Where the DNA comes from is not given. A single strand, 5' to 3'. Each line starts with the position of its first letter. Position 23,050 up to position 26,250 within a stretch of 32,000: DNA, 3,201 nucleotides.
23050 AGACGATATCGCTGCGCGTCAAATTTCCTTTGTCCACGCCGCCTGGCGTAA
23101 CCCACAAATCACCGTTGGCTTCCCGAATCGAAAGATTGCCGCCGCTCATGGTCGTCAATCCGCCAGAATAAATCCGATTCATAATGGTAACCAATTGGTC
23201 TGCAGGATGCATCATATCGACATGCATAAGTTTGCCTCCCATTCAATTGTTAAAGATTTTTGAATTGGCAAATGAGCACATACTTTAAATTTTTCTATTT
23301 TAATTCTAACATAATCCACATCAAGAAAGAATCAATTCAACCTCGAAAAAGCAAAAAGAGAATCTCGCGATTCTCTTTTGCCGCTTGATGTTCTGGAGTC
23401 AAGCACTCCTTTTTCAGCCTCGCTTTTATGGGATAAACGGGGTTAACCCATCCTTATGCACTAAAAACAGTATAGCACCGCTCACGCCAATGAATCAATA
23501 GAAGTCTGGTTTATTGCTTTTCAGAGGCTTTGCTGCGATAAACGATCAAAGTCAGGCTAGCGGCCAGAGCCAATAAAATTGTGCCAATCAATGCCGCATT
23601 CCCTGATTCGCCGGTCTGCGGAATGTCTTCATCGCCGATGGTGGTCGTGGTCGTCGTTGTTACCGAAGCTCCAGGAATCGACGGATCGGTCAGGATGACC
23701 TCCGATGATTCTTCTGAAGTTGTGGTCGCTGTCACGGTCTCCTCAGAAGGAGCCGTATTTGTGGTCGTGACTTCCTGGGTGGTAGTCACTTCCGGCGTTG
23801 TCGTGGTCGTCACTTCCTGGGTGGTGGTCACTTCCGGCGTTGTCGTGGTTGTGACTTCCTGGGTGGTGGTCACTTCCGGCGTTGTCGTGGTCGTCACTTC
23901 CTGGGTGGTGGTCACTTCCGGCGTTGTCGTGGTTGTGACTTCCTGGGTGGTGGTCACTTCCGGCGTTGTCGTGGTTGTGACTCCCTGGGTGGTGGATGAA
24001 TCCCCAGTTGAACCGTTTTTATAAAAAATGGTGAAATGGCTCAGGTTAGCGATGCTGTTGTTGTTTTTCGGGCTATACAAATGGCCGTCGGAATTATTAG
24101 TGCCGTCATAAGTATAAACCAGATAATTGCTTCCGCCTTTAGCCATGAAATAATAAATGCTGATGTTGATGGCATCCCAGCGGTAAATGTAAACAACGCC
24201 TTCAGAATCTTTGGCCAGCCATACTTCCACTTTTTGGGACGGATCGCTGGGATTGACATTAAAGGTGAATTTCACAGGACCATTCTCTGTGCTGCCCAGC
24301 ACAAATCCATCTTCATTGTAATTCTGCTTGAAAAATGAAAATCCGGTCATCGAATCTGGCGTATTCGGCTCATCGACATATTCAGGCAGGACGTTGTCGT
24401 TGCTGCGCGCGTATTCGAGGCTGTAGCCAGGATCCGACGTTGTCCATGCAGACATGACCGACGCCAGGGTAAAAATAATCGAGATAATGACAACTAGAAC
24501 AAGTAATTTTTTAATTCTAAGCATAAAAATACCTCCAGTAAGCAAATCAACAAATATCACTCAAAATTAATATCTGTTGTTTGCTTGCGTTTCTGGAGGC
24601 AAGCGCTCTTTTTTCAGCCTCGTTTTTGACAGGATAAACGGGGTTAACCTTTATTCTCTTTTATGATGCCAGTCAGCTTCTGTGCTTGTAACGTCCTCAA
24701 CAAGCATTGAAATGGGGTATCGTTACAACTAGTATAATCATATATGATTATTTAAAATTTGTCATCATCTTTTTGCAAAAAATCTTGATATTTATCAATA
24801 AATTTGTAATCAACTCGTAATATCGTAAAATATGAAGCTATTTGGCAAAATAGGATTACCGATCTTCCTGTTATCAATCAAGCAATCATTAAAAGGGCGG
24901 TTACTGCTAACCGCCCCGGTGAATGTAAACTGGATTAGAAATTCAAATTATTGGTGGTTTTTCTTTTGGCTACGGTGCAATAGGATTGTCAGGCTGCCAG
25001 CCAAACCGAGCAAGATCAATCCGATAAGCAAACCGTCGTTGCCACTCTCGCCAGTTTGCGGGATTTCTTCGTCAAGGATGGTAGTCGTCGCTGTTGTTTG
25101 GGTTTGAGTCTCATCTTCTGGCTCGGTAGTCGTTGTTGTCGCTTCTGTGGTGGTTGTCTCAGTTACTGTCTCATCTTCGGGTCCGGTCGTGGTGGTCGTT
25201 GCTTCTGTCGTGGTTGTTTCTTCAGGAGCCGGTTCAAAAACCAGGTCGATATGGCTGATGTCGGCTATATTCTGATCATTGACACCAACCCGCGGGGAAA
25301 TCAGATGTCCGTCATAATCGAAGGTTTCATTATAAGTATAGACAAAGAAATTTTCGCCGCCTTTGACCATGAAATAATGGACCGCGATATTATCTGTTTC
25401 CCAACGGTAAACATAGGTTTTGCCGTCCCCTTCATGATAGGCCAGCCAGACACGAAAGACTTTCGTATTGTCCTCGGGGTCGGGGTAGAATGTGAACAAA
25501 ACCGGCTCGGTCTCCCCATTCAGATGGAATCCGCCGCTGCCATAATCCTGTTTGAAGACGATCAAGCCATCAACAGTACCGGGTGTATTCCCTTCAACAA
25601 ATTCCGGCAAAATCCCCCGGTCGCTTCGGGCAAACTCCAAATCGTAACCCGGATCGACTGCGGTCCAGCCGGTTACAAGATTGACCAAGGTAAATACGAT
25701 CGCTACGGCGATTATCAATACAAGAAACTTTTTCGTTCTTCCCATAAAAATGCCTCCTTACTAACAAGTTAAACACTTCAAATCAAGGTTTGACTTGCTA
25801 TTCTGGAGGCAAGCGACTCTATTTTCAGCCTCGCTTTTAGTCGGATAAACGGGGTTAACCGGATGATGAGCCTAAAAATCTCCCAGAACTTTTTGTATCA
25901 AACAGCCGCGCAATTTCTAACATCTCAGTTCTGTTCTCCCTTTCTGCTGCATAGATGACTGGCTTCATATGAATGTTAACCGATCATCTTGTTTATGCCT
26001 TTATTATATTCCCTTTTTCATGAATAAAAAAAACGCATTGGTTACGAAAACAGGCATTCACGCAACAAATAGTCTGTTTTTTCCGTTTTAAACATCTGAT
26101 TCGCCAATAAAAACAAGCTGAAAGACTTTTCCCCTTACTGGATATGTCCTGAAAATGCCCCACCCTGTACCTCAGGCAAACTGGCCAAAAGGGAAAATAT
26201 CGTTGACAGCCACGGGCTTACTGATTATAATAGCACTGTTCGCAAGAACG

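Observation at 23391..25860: Three copies of a ~58-nt conserved leader RNA motif containing an anti-Shine-Dalgarno segment, upstream of surface-protein genes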

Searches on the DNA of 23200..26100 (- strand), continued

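Call 48: search_with_rna_model(model_id=R1, sources=[L074, L075, L076, L077, L078, L079, L080, L081, L082, L083, L084, L085, L086, L087, L088, L089, L090, L091, L092, L093, L094, L095, L096, L097, L098, L099, L100, L101, L102, L103, L104, L105, L106, L107, L108, L109, L110, L111, L112, L113, L114, L115, L116, L117, L118, L119, L120, L121, L122, L123, L124, L125, L126, L127, L128, L129, L130, L131, L132, L133, L134, L135, L136, L137, L138, L139, L140, L141, L142, L143, L144, L145, L146, L147, L148, L149, L150, L151, L152, L153], max_evalue=0.001, make_alignment=true)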
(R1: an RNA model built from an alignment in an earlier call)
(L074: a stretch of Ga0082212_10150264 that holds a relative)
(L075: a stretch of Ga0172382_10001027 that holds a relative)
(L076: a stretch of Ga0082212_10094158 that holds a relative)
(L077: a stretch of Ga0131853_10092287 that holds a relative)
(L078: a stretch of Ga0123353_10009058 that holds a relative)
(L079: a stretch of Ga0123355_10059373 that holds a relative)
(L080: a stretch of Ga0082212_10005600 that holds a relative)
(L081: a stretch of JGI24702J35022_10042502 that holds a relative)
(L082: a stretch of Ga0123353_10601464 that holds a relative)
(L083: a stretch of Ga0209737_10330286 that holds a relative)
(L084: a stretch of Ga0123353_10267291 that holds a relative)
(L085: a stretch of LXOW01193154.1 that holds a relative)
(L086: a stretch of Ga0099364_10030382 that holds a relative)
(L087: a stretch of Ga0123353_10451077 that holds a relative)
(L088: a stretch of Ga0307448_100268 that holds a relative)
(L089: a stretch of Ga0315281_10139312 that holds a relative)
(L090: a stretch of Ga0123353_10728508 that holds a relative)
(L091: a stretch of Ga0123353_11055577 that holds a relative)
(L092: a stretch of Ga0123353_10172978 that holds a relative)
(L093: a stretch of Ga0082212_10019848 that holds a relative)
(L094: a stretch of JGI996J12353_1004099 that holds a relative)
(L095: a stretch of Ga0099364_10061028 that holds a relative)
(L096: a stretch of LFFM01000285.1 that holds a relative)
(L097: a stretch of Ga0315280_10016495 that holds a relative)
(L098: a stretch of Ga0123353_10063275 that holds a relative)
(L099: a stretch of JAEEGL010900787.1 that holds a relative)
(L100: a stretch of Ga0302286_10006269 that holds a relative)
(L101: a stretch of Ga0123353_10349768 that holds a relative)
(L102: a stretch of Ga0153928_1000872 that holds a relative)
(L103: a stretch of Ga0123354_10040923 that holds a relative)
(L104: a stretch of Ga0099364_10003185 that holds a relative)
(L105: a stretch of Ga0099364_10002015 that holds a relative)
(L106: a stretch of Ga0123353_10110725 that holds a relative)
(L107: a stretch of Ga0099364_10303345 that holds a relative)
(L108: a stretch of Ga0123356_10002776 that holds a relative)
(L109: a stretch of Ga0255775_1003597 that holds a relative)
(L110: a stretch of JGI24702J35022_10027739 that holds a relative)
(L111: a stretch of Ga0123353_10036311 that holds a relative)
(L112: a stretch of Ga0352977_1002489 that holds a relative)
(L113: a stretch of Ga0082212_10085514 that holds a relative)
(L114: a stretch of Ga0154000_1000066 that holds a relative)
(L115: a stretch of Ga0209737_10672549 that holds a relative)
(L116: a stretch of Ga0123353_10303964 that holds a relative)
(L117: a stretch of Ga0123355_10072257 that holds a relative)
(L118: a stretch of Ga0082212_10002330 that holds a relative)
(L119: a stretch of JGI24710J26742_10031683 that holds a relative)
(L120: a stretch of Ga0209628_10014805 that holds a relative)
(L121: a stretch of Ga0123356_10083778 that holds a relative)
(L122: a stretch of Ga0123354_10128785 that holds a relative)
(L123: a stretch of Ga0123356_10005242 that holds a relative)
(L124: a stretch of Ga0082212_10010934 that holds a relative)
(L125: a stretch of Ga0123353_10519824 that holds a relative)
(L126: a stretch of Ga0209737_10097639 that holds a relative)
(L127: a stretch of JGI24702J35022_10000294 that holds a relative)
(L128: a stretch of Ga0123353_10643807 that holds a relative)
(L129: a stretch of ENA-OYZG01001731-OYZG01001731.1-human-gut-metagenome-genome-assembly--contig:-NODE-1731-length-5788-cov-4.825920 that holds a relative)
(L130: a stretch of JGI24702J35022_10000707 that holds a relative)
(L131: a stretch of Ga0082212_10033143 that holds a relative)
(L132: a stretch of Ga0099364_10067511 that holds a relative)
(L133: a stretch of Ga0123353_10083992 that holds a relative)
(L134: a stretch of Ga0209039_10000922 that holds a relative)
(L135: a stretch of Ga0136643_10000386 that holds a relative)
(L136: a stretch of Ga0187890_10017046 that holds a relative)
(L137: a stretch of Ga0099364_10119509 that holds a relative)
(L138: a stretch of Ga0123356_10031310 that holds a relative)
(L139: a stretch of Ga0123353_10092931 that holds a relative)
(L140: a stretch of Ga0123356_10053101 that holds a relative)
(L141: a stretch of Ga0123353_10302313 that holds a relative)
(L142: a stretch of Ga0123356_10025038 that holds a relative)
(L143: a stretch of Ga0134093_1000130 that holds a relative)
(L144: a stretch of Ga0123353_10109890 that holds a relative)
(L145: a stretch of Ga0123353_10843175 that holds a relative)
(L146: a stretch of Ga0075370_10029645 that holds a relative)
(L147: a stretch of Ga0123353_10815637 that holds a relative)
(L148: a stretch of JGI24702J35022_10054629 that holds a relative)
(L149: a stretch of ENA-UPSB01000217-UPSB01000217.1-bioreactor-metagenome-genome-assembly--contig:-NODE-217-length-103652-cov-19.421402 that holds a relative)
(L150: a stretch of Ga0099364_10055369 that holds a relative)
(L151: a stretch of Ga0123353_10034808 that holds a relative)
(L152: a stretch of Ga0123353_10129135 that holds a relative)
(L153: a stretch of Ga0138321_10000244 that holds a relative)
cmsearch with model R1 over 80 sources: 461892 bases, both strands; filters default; matches with E-value up to 0.001: 117.
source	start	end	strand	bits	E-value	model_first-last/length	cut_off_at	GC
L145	164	240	-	79.9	2.4e-26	1-77/77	no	0.48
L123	6222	6298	-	79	5.1e-26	1-77/77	no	0.47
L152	224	300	-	77.4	2e-25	1-77/77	no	0.57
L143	1542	1618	+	75.9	6.8e-25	1-77/77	no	0.51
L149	6108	6183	-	75.7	7.9e-25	1-77/77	no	0.5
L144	3826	3901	-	73.9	3.8e-24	1-77/77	no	0.5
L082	819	895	+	73.6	4.8e-24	1-77/77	no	0.45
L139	1179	1255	-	72.6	1.1e-23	1-77/77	no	0.51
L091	168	244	-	72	1.9e-23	1-77/77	no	0.53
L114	4766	4842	-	71.7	2.3e-23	1-77/77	no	0.53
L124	11379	11455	-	71.5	2.8e-23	1-77/77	no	0.49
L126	2215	2291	-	71.2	3.5e-23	1-77/77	no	0.49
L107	1602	1678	+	71.1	3.8e-23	1-77/77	no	0.55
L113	2182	2258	+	70.9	4.5e-23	1-77/77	no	0.53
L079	542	618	+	70.6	6e-23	1-77/77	no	0.49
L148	461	537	-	70.4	7.2e-23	1-77/77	no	0.49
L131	4357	4433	+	69.7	1.3e-22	1-77/77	no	0.47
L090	961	1037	+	69.6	1.4e-22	1-77/77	no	0.52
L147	201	277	-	69.1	2.1e-22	1-77/77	no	0.49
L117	5331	5406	-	68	5.2e-22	1-77/77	no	0.5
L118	8685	8758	-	67.6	7.4e-22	1-77/77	no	0.47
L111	1958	2033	+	67.6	7.5e-22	1-77/77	no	0.5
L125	1527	1603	+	67.4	8.4e-22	1-77/77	no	0.6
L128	211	287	-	67.2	1.1e-21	1-77/77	no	0.56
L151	5444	5520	-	66.2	2.3e-21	1-77/77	no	0.51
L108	5650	5726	+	65.9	3.1e-21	1-77/77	no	0.51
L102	9379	9464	-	65.4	4.6e-21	1-77/77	no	0.43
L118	3770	3843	-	65.1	5.9e-21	1-77/77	no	0.42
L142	880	955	+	65.1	6e-21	1-77/77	no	0.49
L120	1028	1104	+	64.3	1.2e-20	1-77/77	no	0.48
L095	2989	3065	+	64.2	1.3e-20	1-77/77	no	0.52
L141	1519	1595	+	63.8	1.7e-20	1-77/77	no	0.55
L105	1605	1681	+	62.9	3.7e-20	1-77/77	no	0.53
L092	612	698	-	62.3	6.4e-20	1-77/77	no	0.45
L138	756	832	-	62.2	6.5e-20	1-77/77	no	0.53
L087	209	288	+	61.4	1.4e-19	1-77/77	no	0.5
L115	476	555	-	61.1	1.8e-19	1-77/77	no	0.5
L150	2791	2867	-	60.8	2.2e-19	1-77/77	no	0.56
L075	464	547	-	59.8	4.9e-19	1-77/77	no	0.52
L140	2632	2708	-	59.3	7.6e-19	1-77/77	no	0.51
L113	527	603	+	58.6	1.4e-18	1-77/77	no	0.39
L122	628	701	-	58.5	1.5e-18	1-77/77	no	0.53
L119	83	160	-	58.4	1.7e-18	1-77/77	no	0.42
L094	754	831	-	57.8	2.8e-18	1-77/77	no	0.55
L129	2782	2858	+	57.7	3e-18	1-77/77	no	0.39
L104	14199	14275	+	57.2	4.7e-18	1-77/77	no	0.53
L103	6387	6463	-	56.8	6.3e-18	1-77/77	no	0.49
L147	278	346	-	56.2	1.1e-17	1-77/77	no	0.49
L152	301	369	-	56.1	1.2e-17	1-77/77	no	0.54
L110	280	350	-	55.1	2.6e-17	1-77/77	no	0.56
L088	5359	5437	-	54.8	3.4e-17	1-77/77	no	0.48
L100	4652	4726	+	54.6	4e-17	1-77/77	no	0.49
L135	9863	9939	-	54.4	4.7e-17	1-77/77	no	0.52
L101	759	826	+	54.2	5.4e-17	1-77/77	no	0.43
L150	2868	2936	-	54.1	6e-17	1-77/77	no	0.48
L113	2113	2181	+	53.9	7e-17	1-77/77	no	0.45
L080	4457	4530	-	53.7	8.4e-17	1-77/77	no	0.45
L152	370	438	-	53.5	9.7e-17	1-77/77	no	0.57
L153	241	316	+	53.4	1.1e-16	1-77/77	no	0.39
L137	552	628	-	52.9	1.7e-16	1-77/77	no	0.56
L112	238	313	+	52.4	2.5e-16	1-77/77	no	0.41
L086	5756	5828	+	52.1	3.2e-16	1-77/77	no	0.48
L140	2709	2777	-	52.1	3.3e-16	1-77/77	no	0.59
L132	2992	3067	+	51.5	5.3e-16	1-77/77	no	0.53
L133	3929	3997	+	51.5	5.4e-16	1-77/77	no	0.51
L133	3998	4066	+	51.5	5.4e-16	1-77/77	no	0.51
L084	99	174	-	50.9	9.1e-16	1-77/77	no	0.49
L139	1256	1324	-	50.5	1.2e-15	1-77/77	no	0.51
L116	37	112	+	49.7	2.5e-15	1-77/77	no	0.53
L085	8093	8170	+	49.6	2.7e-15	1-77/77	no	0.47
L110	149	225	-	48.6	6.1e-15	1-77/77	no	0.56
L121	2947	3021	+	48.1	9.6e-15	1-75/77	3'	0.45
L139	1325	1393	-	47.5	1.6e-14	1-77/77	no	0.51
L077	1288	1353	+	45.9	5.8e-14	1-77/77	no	0.47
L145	241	309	-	45.5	8.4e-14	1-77/77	no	0.41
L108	8051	8126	+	44.7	1.6e-13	1-77/77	no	0.47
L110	351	416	-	44.7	1.7e-13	1-77/77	no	0.58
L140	2779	2846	-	44.3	2.2e-13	1-77/77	no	0.51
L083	1544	1589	+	44.3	2.3e-13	1-48/77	3'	0.39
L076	1002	1077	-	43.7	3.8e-13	1-77/77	no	0.46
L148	539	607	-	43.5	4.5e-13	1-77/77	no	0.57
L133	4067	4135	+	43.2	5.5e-13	1-77/77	no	0.51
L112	175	225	+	42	1.6e-12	1-77/77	no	0.49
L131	4288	4350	+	41.7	1.9e-12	1-77/77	no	0.44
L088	5453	5502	-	41.6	2.2e-12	1-77/77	no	0.5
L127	5263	5325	+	41.4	2.7e-12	1-77/77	no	0.56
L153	178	228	+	41.1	3.3e-12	1-77/77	no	0.49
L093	5517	5590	+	41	3.6e-12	1-77/77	no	0.5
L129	2717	2774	+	40.3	6.7e-12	1-77/77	no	0.48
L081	2272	2324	+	40.3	6.8e-12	1-77/77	no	0.57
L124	11457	11525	-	40.1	8e-12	1-77/77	no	0.58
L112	111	172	+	39.7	1e-11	1-77/77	no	0.47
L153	112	173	+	39.7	1e-11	1-77/77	no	0.47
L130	3536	3602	+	39.5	1.2e-11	1-77/77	no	0.42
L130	3410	3462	+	39.1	1.9e-11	1-77/77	no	0.6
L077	1354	1427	+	39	1.9e-11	1-77/77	no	0.51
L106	3934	4006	+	39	2e-11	1-77/77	no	0.48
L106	3866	3931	+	38.6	2.7e-11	1-77/77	no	0.5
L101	827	898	+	38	4.3e-11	1-77/77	no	0.46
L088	5508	5567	-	37.1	9.2e-11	1-77/77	no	0.47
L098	3813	3871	+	36.5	1.6e-10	1-77/77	no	0.66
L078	20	80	-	34.8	6.4e-10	1-77/77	no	0.52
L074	1638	1715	+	34.6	8.1e-10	1-77/77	no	0.5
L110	418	475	-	32.6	4.1e-09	1-77/77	no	0.55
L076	1081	1154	-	31.7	9e-09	1-77/77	no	0.46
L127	5327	5377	+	30.1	3.4e-08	1-77/77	no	0.53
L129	2592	2704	+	27.2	3.8e-07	1-77/77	no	0.42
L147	366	440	-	26.1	9.4e-07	1-77/77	no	0.36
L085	7977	8080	+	23.4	9.5e-06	1-77/77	no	0.42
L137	478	547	-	22.9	1.4e-05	1-77/77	no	0.49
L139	1394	1427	-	22.6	1.9e-05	36-71/77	no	0.41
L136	2482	2538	-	22.4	2.2e-05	1-77/77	no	0.6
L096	4800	4877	+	22.1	2.7e-05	1-77/77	no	0.58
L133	4137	4208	+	21.2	5.8e-05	1-77/77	no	0.42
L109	2372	2427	+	21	6.8e-05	1-77/77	no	0.55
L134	3065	3125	+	20.3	0.00012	1-77/77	no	0.48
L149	6184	6248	-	18.9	0.00041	1-77/77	no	0.46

Alignment A6: 117 matches aligned to the model, 178 columns, each read 5' to 3' on its own strand. Consensus structure (alignment columns), stored with it:
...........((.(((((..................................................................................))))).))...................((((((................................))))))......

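Call 62: search_rna_families(sources=[L054, L037, L017, L010, L012, L035, L007, L073, L026, L072, L067, L004, L025, L062, L001, L002], threshold=gathering)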
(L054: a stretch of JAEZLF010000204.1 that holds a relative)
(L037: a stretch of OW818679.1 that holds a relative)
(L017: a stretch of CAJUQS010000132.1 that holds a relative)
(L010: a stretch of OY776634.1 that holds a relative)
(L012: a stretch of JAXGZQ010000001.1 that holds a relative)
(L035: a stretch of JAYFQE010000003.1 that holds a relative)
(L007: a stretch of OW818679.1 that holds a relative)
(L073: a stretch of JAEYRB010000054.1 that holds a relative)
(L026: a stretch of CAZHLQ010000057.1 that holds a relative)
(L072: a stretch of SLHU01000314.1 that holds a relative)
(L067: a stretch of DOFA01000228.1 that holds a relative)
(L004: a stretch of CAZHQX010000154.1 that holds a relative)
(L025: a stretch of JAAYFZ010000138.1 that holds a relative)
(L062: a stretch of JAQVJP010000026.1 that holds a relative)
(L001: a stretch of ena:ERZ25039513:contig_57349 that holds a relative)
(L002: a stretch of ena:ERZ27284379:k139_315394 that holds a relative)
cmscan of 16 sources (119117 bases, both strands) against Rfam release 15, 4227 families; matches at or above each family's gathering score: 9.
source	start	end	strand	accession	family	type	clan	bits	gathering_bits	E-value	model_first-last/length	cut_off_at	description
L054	1878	1962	+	RF01051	c-di-GMP-I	Cis-reg; riboswitch;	CL00126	78.4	35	1.8e-13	1-87/87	no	c-di-GMP-I riboswitch aptamer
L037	2247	2322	-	RF03167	c-di-GMP-I-GGC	Cis-reg; riboswitch;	CL00126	70.2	59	2.5e-14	1-80/80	no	c-di-GMP-I-GGC riboswitch aptamer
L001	9641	9713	-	RF00005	tRNA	Gene; tRNA;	CL00001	68.5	29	1.5e-12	1-71/71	no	tRNA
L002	8789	8861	-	RF00005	tRNA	Gene; tRNA;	CL00001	68.5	29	1.5e-12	1-71/71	no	tRNA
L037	5760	5835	-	RF03167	c-di-GMP-I-GGC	Cis-reg; riboswitch;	CL00126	64.1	59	1.5e-12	1-80/80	no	c-di-GMP-I-GGC riboswitch aptamer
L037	2513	2588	-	RF01051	c-di-GMP-I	Cis-reg; riboswitch;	CL00126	61.2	35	3e-09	1-87/87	no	c-di-GMP-I riboswitch aptamer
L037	4797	4892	-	RF01051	c-di-GMP-I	Cis-reg; riboswitch;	CL00126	60.9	35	3.5e-09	1-87/87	no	c-di-GMP-I riboswitch aptamer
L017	486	578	+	RF01051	c-di-GMP-I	Cis-reg; riboswitch;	CL00126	55.1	35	9e-08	1-87/87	no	c-di-GMP-I riboswitch aptamer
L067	1481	1566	+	RF01051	c-di-GMP-I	Cis-reg; riboswitch;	CL00126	51.5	35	7.1e-07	1-87/87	no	c-di-GMP-I riboswitch aptamer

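Call 64: search_with_rna_model(model_id=R1, sources=[L194, L195, L196, L197, L198], max_evalue=0.01)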
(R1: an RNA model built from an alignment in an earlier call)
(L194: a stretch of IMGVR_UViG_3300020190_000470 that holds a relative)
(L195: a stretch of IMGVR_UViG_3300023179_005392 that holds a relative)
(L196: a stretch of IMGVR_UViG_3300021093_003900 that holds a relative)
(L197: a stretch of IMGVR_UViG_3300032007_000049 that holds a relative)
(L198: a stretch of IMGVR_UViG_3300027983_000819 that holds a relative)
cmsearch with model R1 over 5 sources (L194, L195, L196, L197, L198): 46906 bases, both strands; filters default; matches with E-value up to 0.01: 3.
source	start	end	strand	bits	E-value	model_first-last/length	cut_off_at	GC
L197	1228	1300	+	14.1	0.0023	1-77/77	no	0.4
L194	13987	14077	+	12.8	0.007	1-77/77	no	0.32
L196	13897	13987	+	12.8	0.007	1-77/77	no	0.32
